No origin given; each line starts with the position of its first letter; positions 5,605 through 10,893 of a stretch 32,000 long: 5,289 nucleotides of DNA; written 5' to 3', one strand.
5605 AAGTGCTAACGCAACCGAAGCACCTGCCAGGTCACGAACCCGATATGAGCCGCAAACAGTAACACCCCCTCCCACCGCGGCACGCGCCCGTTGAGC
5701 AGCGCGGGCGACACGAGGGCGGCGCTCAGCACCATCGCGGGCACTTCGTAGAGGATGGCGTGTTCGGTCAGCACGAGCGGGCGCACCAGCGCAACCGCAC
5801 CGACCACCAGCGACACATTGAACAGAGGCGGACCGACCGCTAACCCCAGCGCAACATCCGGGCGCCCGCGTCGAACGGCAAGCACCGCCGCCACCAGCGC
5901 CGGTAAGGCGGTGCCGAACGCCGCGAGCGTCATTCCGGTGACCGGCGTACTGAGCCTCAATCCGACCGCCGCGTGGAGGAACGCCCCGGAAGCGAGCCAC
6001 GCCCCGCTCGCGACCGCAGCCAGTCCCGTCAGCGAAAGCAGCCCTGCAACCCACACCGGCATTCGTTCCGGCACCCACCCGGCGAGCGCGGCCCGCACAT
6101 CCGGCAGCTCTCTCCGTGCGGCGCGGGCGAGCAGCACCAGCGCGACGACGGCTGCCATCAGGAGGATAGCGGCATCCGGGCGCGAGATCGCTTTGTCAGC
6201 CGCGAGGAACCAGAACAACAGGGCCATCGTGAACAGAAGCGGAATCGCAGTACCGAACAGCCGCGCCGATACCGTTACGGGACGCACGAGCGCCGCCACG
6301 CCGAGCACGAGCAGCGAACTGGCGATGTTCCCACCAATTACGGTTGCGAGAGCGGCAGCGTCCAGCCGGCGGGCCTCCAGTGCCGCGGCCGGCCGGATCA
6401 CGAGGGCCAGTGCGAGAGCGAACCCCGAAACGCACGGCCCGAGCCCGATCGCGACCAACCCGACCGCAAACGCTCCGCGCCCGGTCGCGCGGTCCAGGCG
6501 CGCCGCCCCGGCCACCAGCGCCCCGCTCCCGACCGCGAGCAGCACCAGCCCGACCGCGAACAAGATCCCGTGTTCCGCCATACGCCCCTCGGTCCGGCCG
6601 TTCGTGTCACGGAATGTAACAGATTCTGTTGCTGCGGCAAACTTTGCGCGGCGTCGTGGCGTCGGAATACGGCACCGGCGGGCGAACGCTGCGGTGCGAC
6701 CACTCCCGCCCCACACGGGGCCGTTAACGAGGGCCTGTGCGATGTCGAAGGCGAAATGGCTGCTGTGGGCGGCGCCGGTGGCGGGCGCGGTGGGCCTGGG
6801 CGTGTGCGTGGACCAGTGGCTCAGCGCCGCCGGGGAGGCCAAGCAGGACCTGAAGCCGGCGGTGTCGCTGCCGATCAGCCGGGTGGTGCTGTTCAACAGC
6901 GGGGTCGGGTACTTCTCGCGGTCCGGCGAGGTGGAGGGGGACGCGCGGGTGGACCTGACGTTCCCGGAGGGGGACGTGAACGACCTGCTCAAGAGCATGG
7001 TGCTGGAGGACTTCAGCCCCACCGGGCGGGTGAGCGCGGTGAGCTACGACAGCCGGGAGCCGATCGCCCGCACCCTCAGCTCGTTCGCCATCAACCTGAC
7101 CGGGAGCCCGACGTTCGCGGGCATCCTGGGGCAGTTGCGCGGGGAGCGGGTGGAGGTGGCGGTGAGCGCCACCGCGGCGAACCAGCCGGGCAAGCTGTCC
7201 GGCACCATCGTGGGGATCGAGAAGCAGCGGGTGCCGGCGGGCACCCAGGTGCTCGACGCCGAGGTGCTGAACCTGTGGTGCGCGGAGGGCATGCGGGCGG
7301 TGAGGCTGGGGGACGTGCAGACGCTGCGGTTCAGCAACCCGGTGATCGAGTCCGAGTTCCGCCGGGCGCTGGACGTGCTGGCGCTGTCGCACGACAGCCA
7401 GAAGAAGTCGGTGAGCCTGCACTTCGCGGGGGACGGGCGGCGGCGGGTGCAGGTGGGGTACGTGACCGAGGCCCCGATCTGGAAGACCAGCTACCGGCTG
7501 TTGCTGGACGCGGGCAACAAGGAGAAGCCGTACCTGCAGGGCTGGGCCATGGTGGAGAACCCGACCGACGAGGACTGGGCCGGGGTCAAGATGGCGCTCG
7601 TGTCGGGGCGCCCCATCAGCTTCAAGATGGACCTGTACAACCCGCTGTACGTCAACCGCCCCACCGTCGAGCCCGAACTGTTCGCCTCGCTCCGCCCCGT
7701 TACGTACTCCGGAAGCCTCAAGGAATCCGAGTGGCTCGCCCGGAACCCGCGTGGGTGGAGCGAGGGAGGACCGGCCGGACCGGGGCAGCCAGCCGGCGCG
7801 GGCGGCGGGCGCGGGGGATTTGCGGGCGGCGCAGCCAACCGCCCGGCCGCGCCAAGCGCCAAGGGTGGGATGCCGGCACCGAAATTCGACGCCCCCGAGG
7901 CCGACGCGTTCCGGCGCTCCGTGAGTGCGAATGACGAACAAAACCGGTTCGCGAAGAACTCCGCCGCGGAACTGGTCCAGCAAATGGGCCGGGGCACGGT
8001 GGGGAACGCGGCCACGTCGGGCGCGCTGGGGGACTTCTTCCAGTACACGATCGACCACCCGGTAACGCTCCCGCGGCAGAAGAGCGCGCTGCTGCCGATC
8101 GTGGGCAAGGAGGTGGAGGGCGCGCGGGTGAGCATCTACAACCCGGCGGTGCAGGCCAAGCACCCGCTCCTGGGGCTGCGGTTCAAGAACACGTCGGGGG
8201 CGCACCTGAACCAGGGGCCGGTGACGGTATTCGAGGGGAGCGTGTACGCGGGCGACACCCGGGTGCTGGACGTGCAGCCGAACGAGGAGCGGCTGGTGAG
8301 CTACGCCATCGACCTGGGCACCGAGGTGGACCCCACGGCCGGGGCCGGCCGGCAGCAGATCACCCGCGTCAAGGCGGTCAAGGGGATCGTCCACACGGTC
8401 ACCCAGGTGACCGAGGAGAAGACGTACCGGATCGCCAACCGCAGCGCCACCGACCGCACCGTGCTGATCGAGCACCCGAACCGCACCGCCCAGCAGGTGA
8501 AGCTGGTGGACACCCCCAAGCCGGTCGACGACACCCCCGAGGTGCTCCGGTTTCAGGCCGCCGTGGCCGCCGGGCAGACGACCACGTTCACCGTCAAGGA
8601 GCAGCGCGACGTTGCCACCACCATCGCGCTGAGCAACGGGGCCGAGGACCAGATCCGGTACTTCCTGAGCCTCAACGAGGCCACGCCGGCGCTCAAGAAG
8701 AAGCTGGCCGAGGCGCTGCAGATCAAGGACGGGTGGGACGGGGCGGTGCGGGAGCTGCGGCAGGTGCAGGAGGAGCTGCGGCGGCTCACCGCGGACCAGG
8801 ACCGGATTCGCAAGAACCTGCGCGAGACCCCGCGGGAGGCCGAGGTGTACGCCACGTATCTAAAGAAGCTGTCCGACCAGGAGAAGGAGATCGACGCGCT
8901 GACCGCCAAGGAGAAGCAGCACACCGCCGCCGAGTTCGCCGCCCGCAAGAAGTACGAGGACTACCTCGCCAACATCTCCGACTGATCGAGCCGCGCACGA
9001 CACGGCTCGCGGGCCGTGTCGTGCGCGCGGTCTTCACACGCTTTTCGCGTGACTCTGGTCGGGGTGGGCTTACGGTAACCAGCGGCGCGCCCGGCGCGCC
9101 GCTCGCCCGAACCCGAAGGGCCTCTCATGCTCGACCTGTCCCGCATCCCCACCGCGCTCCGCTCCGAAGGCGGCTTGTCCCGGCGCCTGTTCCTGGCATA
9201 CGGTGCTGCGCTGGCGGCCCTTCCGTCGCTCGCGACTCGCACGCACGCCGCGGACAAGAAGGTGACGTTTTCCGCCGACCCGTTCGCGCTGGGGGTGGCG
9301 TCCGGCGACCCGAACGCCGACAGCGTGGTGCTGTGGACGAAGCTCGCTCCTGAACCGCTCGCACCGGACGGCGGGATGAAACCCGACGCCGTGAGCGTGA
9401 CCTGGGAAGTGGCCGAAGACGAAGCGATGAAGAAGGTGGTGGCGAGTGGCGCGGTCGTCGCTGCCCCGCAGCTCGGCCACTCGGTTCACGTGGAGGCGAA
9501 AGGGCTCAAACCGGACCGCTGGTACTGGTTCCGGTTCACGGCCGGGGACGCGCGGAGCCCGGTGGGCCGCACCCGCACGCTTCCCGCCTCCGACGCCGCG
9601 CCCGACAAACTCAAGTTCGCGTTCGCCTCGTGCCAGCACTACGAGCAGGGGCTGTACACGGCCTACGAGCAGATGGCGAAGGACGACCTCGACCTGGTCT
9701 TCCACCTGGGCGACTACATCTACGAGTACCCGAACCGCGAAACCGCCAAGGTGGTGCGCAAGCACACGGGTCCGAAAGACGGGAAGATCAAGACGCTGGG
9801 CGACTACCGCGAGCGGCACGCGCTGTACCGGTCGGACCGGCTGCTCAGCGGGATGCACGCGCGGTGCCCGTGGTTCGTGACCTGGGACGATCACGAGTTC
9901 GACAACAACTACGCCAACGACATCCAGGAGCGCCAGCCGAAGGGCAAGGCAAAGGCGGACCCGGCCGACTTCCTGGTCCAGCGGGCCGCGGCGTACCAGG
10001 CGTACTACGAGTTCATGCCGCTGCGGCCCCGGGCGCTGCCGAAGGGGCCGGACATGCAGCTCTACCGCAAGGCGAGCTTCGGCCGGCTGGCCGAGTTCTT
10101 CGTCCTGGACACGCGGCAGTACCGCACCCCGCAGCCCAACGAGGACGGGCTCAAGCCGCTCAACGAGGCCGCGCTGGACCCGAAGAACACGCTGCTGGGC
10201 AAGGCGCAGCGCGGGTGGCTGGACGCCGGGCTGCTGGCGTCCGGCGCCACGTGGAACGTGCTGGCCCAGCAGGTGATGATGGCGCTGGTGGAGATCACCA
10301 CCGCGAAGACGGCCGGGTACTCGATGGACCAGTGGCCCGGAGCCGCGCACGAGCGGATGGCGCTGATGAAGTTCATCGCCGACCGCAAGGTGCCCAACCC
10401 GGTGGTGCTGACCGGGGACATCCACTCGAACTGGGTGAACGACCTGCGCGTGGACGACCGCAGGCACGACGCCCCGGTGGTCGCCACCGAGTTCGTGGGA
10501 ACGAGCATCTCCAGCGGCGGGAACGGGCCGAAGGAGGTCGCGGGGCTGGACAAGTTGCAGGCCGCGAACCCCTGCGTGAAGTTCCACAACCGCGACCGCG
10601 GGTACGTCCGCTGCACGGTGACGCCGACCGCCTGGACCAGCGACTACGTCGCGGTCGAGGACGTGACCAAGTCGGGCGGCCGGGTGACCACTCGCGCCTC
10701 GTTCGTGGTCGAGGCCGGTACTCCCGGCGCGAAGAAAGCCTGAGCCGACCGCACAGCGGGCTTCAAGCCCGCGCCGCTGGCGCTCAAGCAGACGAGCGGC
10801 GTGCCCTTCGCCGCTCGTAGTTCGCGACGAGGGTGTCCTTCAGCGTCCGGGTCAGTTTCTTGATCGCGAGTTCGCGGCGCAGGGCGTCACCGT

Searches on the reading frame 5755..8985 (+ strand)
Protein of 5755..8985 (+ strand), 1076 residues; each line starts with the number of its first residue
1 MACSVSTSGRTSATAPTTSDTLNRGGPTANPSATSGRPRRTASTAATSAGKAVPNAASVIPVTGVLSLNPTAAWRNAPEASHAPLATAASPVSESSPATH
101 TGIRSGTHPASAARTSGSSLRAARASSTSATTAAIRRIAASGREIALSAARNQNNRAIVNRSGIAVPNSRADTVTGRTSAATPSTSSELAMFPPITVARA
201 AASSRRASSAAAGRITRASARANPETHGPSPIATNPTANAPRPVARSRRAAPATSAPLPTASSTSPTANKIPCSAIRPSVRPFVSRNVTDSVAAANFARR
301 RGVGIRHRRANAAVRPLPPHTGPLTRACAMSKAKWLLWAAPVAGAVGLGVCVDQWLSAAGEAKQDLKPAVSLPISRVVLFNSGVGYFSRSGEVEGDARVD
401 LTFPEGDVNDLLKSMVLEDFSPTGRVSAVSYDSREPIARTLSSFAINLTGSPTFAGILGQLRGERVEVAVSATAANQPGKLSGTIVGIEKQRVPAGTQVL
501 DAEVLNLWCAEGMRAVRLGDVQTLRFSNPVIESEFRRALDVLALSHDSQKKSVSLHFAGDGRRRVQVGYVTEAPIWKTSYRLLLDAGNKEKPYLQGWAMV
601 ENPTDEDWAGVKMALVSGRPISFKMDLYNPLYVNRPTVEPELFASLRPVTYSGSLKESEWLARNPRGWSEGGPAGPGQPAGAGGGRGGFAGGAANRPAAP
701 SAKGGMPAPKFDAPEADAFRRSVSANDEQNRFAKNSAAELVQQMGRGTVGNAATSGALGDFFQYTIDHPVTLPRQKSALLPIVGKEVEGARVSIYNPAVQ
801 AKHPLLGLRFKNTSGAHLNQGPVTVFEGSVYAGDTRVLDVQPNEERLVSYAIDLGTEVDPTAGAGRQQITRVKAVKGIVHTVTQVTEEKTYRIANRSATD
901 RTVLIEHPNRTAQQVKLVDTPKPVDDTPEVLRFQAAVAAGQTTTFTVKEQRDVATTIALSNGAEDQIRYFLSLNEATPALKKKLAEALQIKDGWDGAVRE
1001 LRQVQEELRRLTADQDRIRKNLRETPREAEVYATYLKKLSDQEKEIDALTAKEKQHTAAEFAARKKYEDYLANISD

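Call 74: search_protein_families(library=pfam, proteins=[window:5755-8985:+], max_evalue=0.001)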
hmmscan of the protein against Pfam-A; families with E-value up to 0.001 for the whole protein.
window:5755-8985:+ (1076 aa): 1 family
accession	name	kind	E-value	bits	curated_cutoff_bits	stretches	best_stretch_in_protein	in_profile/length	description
PF13598.12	DUF4139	-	2.2e-10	41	31.8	1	565-948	1-198/205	Domain of unknown function (DUF4139)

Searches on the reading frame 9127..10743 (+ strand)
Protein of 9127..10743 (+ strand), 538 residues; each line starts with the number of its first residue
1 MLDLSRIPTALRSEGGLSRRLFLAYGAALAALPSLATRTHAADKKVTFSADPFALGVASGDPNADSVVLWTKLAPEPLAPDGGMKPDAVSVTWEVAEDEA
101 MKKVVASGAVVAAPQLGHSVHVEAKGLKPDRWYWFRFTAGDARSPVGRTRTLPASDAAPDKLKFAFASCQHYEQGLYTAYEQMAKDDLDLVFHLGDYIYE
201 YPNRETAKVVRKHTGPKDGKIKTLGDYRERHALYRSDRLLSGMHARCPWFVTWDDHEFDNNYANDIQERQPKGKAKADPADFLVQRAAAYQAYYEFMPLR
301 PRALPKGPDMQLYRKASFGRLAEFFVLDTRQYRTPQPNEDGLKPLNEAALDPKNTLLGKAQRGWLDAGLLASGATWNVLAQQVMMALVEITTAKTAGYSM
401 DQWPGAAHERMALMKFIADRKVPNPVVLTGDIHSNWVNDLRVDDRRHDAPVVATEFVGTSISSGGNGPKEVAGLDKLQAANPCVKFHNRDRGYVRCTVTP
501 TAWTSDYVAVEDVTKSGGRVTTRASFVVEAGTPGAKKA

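Call 74: search_protein_families(library=pfam, proteins=[window:9127-10743:+], max_evalue=0.001)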
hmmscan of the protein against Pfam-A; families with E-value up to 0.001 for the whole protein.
window:9127-10743:+ (538 aa): 2 families
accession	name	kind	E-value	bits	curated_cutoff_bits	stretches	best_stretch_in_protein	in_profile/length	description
PF09423.15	PhoD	-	1.5e-112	376.5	27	1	164-507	1-343/343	PhoD-like phosphatase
PF16655.11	PhoD_N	-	9.4e-34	116.3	30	1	55-151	1-90/90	PhoD-like phosphatase, N-terminal domain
